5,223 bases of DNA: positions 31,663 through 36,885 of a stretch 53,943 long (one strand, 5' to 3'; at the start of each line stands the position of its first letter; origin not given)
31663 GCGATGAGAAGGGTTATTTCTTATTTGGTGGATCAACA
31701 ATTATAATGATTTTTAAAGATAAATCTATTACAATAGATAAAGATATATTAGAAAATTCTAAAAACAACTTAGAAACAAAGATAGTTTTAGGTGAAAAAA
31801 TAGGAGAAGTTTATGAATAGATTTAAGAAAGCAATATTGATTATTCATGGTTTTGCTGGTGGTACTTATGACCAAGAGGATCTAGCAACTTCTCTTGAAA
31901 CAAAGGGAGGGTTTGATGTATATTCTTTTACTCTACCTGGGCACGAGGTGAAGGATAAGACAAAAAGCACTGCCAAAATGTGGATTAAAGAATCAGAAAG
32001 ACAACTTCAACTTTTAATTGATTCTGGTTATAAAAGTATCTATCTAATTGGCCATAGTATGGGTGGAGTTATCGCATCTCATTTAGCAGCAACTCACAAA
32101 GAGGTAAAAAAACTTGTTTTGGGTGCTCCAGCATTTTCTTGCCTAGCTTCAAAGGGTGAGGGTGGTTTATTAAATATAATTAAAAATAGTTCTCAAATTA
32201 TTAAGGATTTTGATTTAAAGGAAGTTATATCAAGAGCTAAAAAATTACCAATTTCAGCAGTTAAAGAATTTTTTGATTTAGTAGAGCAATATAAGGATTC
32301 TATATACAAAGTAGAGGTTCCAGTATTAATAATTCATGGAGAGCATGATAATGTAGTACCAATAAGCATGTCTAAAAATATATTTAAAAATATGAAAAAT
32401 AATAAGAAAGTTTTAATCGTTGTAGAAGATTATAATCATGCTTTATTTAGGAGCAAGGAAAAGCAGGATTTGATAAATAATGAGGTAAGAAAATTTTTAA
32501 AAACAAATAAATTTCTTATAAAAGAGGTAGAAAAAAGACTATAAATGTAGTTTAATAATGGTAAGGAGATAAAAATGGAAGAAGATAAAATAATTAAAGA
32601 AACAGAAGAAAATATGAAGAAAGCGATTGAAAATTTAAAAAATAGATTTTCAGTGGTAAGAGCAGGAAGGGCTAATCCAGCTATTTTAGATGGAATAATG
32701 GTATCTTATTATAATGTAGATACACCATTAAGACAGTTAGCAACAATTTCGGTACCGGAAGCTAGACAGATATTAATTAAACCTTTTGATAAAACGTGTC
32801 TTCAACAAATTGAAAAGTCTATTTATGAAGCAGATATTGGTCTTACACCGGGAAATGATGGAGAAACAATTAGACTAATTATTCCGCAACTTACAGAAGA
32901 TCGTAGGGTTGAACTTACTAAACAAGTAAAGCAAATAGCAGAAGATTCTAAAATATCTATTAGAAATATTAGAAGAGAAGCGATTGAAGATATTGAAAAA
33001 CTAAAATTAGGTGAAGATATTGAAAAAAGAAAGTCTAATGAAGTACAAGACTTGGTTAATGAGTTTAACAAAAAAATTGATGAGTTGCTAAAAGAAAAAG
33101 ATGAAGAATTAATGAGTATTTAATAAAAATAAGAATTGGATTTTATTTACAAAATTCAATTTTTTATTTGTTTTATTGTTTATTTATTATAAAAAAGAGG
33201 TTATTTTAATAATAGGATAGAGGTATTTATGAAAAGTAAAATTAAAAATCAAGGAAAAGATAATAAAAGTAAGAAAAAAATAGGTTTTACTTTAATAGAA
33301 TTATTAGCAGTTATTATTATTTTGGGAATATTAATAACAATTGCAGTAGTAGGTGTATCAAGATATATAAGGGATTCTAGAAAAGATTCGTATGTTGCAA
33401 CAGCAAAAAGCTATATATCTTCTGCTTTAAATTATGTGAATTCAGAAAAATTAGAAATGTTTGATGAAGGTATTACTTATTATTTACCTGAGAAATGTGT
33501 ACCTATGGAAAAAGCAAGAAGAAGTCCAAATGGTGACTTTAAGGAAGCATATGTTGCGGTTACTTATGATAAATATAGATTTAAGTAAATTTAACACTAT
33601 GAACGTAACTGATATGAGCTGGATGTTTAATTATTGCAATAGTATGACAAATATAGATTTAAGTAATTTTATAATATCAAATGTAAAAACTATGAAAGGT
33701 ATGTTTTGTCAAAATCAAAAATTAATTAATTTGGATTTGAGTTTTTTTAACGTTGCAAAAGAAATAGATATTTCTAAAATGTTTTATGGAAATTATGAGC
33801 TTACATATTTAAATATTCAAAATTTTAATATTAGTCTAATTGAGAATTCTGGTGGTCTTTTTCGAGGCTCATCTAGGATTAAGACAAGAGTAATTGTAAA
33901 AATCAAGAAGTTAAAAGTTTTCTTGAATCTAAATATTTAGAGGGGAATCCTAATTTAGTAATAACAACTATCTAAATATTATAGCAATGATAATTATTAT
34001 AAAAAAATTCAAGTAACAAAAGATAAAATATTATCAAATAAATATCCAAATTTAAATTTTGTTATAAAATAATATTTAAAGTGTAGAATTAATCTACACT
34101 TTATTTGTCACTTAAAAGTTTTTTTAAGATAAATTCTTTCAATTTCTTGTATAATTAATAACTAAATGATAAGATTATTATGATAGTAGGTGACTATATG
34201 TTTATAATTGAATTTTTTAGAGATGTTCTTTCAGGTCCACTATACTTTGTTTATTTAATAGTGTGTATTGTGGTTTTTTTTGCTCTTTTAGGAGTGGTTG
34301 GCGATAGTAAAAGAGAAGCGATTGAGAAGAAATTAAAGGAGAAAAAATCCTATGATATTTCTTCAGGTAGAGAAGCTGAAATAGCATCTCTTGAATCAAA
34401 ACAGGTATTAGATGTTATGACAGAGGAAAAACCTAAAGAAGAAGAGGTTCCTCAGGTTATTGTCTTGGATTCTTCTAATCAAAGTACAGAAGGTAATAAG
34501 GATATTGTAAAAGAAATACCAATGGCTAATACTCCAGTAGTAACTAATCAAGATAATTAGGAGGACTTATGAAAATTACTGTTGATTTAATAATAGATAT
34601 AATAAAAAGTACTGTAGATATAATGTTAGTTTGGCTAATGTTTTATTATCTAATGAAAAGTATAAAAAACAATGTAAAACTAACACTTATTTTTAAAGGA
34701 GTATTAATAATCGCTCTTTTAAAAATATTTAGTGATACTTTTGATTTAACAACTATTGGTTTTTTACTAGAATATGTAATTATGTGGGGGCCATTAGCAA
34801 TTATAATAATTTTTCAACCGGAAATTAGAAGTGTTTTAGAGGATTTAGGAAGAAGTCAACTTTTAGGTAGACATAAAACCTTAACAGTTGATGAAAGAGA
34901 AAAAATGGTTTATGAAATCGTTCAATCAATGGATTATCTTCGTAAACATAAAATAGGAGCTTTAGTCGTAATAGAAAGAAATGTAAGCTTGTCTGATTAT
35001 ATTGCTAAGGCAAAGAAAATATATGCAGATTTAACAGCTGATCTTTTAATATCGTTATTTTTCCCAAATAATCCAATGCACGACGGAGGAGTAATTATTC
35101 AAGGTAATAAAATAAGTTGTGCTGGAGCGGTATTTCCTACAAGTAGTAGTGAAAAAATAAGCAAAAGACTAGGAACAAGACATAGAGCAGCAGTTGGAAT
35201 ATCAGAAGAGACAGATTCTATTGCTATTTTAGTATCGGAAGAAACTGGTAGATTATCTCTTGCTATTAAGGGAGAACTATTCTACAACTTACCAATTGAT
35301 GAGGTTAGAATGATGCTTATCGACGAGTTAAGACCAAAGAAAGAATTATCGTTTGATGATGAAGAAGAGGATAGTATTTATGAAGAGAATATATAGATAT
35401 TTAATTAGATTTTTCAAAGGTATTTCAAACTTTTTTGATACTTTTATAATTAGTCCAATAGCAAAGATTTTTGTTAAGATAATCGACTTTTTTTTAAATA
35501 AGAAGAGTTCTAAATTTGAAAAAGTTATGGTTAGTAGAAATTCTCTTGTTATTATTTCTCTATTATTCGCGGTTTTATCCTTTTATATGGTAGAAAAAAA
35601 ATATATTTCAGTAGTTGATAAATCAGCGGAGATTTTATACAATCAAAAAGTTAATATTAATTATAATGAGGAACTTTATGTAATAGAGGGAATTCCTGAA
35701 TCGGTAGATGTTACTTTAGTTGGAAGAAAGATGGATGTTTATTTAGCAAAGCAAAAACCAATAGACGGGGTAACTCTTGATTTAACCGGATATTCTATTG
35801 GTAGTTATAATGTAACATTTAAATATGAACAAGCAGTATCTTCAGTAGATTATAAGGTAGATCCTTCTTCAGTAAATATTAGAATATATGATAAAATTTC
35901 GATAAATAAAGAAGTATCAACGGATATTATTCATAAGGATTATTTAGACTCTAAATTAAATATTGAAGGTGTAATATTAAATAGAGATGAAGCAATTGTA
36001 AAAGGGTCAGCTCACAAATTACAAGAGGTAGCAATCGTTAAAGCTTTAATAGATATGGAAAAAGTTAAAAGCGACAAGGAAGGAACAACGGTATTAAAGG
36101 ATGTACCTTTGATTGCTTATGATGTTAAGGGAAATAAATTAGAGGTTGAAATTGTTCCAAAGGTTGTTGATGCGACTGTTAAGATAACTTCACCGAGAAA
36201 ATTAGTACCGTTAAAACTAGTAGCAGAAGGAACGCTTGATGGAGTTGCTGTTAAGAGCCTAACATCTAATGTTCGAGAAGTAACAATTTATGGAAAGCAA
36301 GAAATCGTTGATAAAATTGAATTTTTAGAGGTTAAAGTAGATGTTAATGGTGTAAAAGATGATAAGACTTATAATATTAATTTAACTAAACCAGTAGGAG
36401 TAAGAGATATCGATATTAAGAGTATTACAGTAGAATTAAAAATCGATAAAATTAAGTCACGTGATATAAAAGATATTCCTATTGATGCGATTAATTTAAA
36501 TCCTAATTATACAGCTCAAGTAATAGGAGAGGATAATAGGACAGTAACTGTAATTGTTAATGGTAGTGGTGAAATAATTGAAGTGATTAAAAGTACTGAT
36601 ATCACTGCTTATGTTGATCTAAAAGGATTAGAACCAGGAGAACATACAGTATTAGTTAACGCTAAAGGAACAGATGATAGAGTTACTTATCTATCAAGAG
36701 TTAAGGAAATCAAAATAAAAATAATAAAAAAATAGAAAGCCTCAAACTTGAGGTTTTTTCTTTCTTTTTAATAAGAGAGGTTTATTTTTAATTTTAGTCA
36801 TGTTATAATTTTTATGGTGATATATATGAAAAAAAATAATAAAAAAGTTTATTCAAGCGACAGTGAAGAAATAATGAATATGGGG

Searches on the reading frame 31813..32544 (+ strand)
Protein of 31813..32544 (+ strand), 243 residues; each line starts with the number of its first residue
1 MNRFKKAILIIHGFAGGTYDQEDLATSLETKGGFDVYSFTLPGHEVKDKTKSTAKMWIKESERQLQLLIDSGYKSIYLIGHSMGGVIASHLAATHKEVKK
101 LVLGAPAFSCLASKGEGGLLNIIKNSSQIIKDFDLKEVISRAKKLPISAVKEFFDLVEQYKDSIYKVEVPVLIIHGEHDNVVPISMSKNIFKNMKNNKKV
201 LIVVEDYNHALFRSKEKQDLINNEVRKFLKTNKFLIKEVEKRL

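Call 65: search_protein_families(library=pfam, proteins=[window:31813-32544:+], max_evalue=0.00001)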
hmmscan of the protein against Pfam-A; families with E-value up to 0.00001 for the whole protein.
window:31813-32544:+ (243 aa): 12 families
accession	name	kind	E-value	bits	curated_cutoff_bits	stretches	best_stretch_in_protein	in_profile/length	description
PF12146.15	Hydrolase_4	-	1.6e-24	86.9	27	2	5-110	4-113/239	Serine aminopeptidase, S33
PF00561.26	Abhydrolase_1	-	1.1e-20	74.8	25.8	1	7-106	2-102/245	alpha/beta hydrolase fold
PF12697.13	Abhydrolase_6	-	9.9e-11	43.1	26.3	1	8-213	1-208/217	Alpha/beta hydrolase family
PF12695.13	Abhydrolase_5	-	3.3e-10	40.5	27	0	74-105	57-88/164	Alpha/beta hydrolase family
PF02230.22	Abhydrolase_2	-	1.4e-07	32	23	0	166-209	154-199/217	Phospholipase/Carboxylesterase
PF01738.24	DLH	-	1.8e-07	31.4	21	0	147-217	121-194/217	Dienelactone hydrolase family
PF00326.27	Peptidase_S9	-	5.3e-07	29.8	22.6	1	75-229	65-206/213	Prolyl oligopeptidase family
PF05728.18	UPF0227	-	7.1e-07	29.7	21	1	51-212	39-173/187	Uncharacterised protein family (UPF0227)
PF10230.15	LIDHydrolase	-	8.2e-07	29.5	27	0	24-122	21-134/262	Lipid-droplet associated hydrolase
PF20408.4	Abhydrolase_11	-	1.3e-06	28.7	27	0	7-106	4-108/193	Alpha/beta hydrolase domain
PF03959.19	FSH1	-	2.6e-06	27.7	21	1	78-201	105-193/211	Serine hydrolase (FSH1)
PF20434.5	BD-FAE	-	4.3e-06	26.8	26.8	0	74-192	89-213/215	BD-FAE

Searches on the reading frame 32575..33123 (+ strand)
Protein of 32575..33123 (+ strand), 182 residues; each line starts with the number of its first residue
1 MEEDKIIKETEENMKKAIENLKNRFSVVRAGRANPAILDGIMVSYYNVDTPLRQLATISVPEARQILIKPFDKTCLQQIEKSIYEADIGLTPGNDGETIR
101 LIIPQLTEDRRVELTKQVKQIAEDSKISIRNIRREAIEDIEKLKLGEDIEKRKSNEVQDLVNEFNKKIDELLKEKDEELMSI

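Call 65: search_protein_families(library=pfam, proteins=[window:32575-33123:+], max_evalue=0.00001)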
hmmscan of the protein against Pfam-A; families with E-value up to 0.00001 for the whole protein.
window:32575-33123:+ (182 aa): 1 family
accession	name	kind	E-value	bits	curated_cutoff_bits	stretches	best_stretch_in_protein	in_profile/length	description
PF01765.24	RRF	-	4.1e-58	196.3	29.7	1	21-180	1-164/164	Ribosome recycling factor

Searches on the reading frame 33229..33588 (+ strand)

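Call 65: search_protein_families(library=pfam, proteins=[window:33229-33588:+], max_evalue=0.00001)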
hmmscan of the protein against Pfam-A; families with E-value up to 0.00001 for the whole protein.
window:33229-33588:+ (119 aa): 1 family
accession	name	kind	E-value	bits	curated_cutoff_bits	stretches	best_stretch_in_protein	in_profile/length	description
PF07963.17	N_methyl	-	4.8e-07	29.5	21.2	1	15-39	2-26/27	Prokaryotic N-terminal methylation motif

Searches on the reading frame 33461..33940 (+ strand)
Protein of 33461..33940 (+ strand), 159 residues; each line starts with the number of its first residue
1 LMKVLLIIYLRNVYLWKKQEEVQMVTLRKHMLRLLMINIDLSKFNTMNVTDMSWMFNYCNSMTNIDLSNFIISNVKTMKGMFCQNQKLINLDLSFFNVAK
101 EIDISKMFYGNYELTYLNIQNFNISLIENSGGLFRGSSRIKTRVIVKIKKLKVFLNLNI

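Call 66: search_protein_families(library=pfam, proteins=[window:33461-33940:+], max_evalue=0.001)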
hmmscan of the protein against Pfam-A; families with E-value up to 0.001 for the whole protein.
window:33461-33940:+ (159 aa): 1 family
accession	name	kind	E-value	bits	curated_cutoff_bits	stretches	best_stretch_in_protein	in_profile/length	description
PF03382.20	DUF285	-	8.5e-16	58.2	25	1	37-142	13-115/120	Mycoplasma protein of unknown function, DUF285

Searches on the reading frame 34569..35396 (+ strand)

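Call 66: search_protein_families(library=pfam, proteins=[window:34569-35396:+], max_evalue=0.001)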
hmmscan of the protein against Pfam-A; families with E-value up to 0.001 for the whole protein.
window:34569-35396:+ (275 aa): 2 families
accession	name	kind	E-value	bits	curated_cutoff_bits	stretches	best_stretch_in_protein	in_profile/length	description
PF02457.21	DAC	-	2.7e-37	127.4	27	1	119-236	2-118/119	DisA bacterial checkpoint controller nucleotide-binding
PF19293.4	CdaA_N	-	1.1e-08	35.5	23.8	1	12-86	7-81/81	CdaA N-terminal transmembrane domain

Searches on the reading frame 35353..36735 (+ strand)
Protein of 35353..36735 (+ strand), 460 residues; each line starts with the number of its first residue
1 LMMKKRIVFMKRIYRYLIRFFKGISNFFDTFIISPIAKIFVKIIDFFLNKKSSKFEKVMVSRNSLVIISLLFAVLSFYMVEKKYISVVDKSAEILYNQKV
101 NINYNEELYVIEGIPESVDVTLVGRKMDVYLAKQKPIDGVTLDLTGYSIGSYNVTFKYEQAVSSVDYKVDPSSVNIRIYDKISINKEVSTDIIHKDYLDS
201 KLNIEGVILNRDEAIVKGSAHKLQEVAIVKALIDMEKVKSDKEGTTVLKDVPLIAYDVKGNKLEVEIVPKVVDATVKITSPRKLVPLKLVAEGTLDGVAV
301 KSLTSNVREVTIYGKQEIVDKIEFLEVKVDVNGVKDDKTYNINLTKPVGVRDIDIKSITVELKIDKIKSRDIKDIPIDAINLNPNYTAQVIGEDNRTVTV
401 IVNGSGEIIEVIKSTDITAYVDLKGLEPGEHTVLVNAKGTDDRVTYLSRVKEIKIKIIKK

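Call 3: search_protein_families(library=pfam, proteins=[window:35353-36735:+], max_evalue=1)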
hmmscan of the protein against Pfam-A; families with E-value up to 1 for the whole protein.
window:35353-36735:+ (460 aa): 4 families
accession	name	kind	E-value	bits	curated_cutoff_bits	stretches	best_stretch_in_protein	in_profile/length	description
PF07949.17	YbbR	-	1.4e-19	70.6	22.3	4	291-361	9-80/81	YbbR-like protein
PF17996.7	CE2_N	-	0.035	14.6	27.9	0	393-435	39-80/108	Carbohydrate esterase 2 N-terminal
PF03718.19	Glyco_hydro_49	-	0.055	13.9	27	1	131-173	69-111/118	Glycosyl hydrolase family 49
PF16640.11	Big_3_5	-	0.085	13.9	35.5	0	386-436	16-68/88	Bacterial Ig-like domain (group 3)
